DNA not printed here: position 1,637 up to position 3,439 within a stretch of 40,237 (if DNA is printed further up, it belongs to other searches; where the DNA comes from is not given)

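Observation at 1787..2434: DpdA carries a ~215-aa C-terminal extension in the small-terminase position and overlaps terL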

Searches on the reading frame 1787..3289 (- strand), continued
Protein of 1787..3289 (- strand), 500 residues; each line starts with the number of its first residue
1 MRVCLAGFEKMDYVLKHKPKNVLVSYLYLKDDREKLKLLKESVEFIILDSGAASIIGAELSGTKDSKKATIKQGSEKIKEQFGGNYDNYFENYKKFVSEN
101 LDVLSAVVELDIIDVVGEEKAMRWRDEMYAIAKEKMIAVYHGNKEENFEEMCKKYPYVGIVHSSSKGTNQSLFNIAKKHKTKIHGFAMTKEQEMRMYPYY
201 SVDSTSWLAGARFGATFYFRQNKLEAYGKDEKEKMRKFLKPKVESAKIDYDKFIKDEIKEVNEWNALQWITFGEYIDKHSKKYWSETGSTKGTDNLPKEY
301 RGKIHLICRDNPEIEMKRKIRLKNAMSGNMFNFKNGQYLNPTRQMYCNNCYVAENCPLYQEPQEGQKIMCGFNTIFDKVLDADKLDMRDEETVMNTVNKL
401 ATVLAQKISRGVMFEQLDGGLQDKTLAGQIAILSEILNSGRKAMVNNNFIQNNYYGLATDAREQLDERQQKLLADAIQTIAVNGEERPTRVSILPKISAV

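Call 67: search_protein_families(library=phrogs, proteins=[L034:7664-8344:+, L041:9486-9836:+, L040:11079-11444:+, L060:10479-11330:+, L024:1211-2512:+], max_evalue=1)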
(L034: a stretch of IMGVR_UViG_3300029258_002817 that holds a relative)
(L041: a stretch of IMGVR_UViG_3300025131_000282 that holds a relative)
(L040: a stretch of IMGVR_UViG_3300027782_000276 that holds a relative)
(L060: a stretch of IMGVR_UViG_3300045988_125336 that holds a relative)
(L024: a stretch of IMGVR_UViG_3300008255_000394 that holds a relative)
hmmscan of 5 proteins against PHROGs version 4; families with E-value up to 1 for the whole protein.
L034:7664-8344:+ (227 aa): 3 families
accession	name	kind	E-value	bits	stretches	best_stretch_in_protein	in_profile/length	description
phrog_37467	-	unknown function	0.094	13.9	0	131-158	41-70/87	-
phrog_19635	-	unknown function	0.12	13.7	1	112-138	26-52/54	-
phrog_19295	-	unknown function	0.36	11.4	1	30-41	14-25/33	-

L041:9486-9836:+ (117 aa): 8 families
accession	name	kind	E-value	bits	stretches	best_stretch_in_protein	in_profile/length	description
phrog_309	-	head and packaging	1.1e-07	33.1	1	1-114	132-274/319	terminase small subunit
phrog_4044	-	head and packaging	0.0047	17.4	1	16-75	36-94/180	terminase small subunit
phrog_26539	-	unknown function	0.039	14.4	1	12-80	23-92/241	-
phrog_10725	-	unknown function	0.1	13.9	1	49-105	44-100/110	-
phrog_606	-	head and packaging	0.15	13.1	1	30-106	79-145/167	terminase small subunit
phrog_268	-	unknown function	0.2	12.5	1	10-45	46-81/119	-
phrog_4102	-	head and packaging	0.24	12.6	1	7-70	18-87/166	terminase small subunit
phrog_24061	-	unknown function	0.27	12.5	1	17-68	38-89/96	-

L040:11079-11444:+ (122 aa): 6 families
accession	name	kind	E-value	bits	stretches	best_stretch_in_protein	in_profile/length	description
phrog_26239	-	unknown function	0.011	17.1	1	12-31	20-38/146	-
phrog_15125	-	unknown function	0.012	16.2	1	62-112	75-123/155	-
phrog_4114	-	unknown function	0.014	16.4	1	12-28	9-25/123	-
phrog_9099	-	unknown function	0.079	14.2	1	58-95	50-87/117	-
phrog_16468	-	unknown function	0.12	12.5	1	26-59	35-68/328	-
phrog_22383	-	unknown function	0.22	11.7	1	48-89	94-136/264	-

L060:10479-11330:+ (284 aa): 32 families (the best 25 are shown)
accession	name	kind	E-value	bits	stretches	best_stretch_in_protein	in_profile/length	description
phrog_1889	-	head and packaging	9.1e-61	206.8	1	2-282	7-265/276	terminase small subunit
phrog_509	-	head and packaging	1.7e-24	87.7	1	4-191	11-168/238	terminase small subunit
phrog_4151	-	DNA, RNA and nucleotide metabolism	4.6e-09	37.3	1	2-44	8-51/154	DNA binding protein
phrog_2606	-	head and packaging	6.4e-07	30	1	2-64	7-70/310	terminase small subunit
phrog_14025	-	unknown function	3.5e-06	28.2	1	1-41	17-58/98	-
phrog_10624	-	unknown function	1.3e-05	25.8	1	4-39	16-51/165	-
phrog_5751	-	head and packaging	1.7e-05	24.9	1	3-40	72-110/548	terminase large subunit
phrog_4494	-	unknown function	2.2e-05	25.9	1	3-55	7-59/109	-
phrog_25288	-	unknown function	5.9e-05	23.8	1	11-60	14-65/234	-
phrog_51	-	head and packaging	6.8e-05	23.7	1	12-65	19-75/261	terminase small subunit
phrog_351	-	transcription regulation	0.0001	22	1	3-251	751-911/928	RNA polymerase sigma factor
phrog_3746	-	head and packaging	0.00034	20.7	1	2-43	11-53/374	terminase large subunit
phrog_2308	-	unknown function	0.00083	20.4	1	4-64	6-64/138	-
phrog_16311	-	unknown function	0.0025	19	1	5-75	11-85/151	-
phrog_9231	-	head and packaging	0.0043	17.8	1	45-212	24-169/240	terminase small subunit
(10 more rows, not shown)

L024:1211-2512:+ (434 aa): 4 families
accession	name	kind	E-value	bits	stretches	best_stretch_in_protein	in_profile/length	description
phrog_887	-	moron, auxiliary metabolic gene and host takeover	3.4e-41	142.7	2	1-276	10-284/509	queuine tRNA-ribosyltransferase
phrog_7068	-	moron, auxiliary metabolic gene and host takeover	1.1e-05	25.6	1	23-211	6-178/346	queuine tRNA-ribosyltransferase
phrog_1061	-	unknown function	0.04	15.2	1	33-75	60-102/135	-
phrog_33530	-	unknown function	0.3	12.1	1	40-92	67-119/122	-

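Call 69: get_annotated_region(hit=H5, flank=5000)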
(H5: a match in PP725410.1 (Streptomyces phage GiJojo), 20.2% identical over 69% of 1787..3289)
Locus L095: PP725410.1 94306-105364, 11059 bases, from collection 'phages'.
description: Streptomyces phage GiJojo, complete genome.
organism: Streptomyces phage GiJojo (NCBI taxid 3136618)
taxonomy: Viruses
host: Streptomyces mirabilis NRRL B-2400; source: soil; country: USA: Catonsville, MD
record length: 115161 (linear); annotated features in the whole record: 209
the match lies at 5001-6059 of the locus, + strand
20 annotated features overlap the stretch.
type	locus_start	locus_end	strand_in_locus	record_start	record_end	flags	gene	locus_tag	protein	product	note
CDS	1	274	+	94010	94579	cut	174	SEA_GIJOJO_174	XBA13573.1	hydrolase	-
CDS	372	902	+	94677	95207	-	175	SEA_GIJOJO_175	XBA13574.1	hypothetical protein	-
CDS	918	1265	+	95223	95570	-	176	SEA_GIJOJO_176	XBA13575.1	hypothetical protein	-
CDS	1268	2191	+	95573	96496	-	177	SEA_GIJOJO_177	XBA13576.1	endolysin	endolysin, N-acetylmuramoyl-L-alanine amidase domain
CDS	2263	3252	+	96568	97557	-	178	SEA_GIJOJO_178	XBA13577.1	hypothetical protein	-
CDS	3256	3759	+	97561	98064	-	179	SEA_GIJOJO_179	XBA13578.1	hydrolase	-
CDS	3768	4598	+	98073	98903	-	180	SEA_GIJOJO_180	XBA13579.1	hypothetical protein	-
CDS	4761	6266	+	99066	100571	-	181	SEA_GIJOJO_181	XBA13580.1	dpdA-like tRNA-guanine transglycosylase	-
CDS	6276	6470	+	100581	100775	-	182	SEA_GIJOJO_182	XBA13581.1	hypothetical protein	-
CDS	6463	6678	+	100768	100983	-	183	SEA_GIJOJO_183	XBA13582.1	hypothetical protein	-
CDS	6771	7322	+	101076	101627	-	184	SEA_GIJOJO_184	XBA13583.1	endonuclease VII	-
CDS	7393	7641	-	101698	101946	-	185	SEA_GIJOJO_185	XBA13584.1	hypothetical protein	-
CDS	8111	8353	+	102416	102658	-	186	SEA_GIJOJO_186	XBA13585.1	hypothetical protein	-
CDS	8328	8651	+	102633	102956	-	187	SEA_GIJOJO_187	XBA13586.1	hypothetical protein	-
CDS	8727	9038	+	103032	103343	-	188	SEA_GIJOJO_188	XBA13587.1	hypothetical protein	-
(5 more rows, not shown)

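Call 92: search_protein_families(library=ncbifam, proteins=[window:1787-3289:-], max_evalue=0.1)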
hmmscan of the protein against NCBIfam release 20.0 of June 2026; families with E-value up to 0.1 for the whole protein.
window:1787-3289:- (500 aa): 0 families

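Call 102: fold_search(model_id=the predicted structure, library=pdb)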
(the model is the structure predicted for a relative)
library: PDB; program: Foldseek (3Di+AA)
matches with E <= 10: 1121; with E <= 0.001: 0
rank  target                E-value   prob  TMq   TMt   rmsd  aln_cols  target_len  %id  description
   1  9ep6_A                7.8e-03  1.00  0.22  0.36   8.4       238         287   10  Alpha-Galactosaminidase family GH114 from Fusarium solani (released 2025-04-23)
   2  6lps                  8.2e-03  1.00  0.23  0.31   9.3       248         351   10  Crystal structure of family 10 xylanase from Bacillus halodurans (released 2021-01-13)
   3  4h3d_A                8.6e-03  1.00  0.24  0.42   5.9       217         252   10  1.95 Angstrom Crystal Structure of of Type I 3-Dehydroquinate Dehydratase (aroD) from Clostridium difficile with Coval (released 2012-09-26)
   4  3jva_G                1.7e-02  1.00  0.25  0.35   4.3       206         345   11  Crystal structure of Dipeptide Epimerase from Enterococcus faecalis V583 (released 2010-08-11)
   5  4cno_A                1.8e-02  0.99  0.26  0.46   6.3       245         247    9  Structure of the Salmonella typhi Type I dehydroquinase inhibited by a 3-dehydroquinic acid derivative (released 2014-10-08)
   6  3jva_B                1.9e-02  1.00  0.23  0.31   7.7       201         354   10  Crystal structure of Dipeptide Epimerase from Enterococcus faecalis V583 (released 2010-08-11)
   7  3js3_A                2.3e-02  0.99  0.24  0.43   5.7       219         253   13  Crystal structure of type I 3-dehydroquinate dehydratase (aroD) from Clostridium difficile with covalent reaction inte (released 2009-09-22)
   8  4h3d_D                2.3e-02  0.99  0.24  0.42   5.6       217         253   10  1.95 Angstrom Crystal Structure of of Type I 3-Dehydroquinate Dehydratase (aroD) from Clostridium difficile with Coval (released 2012-09-26)
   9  4guf_A                2.3e-02  0.98  0.24  0.42   7.3       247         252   10  1.5 Angstrom Crystal Structure of the Salmonella enterica 3-Dehydroquinate Dehydratase (aroD) E86A Mutant (released 2012-09-12)
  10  4gfs_B                2.7e-02  0.98  0.23  0.41   6.4       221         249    9  1.8 Angstrom Crystal Structure of the 3-Dehydroquinate Dehydratase (aroD) from Salmonella typhimurium LT2 with Nickel  (released 2012-08-15)
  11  4luj_A                2.8e-02  1.00  0.25  0.52   6.4       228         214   11  Crystal structure of Orotidine 5'-monophosphate decarboxylase from methanocaldococcus jannaschii complexed with inhibi (released 2013-08-07)
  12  2zyf                  2.9e-02  0.96  0.22  0.33   7.7       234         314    8  Crystal structure of homocitrate synthase from Thermus thermophilus complexed with magnesuim ion and alpha-ketoglutarate (released 2009-12-22)
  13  3jva_C                3.5e-02  1.00  0.25  0.35   4.3       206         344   11  Crystal structure of Dipeptide Epimerase from Enterococcus faecalis V583 (released 2010-08-11)
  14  4h3d_B                3.5e-02  0.99  0.24  0.43   5.6       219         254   13  1.95 Angstrom Crystal Structure of of Type I 3-Dehydroquinate Dehydratase (aroD) from Clostridium difficile with Coval (released 2012-09-26)
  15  3o1n_B                4.1e-02  0.97  0.25  0.44   6.3       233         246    9  1.03 Angstrom Crystal Structure of Q236A Mutant Type I Dehydroquinate Dehydratase (aroD) from Salmonella typhimurium (released 2010-08-11)
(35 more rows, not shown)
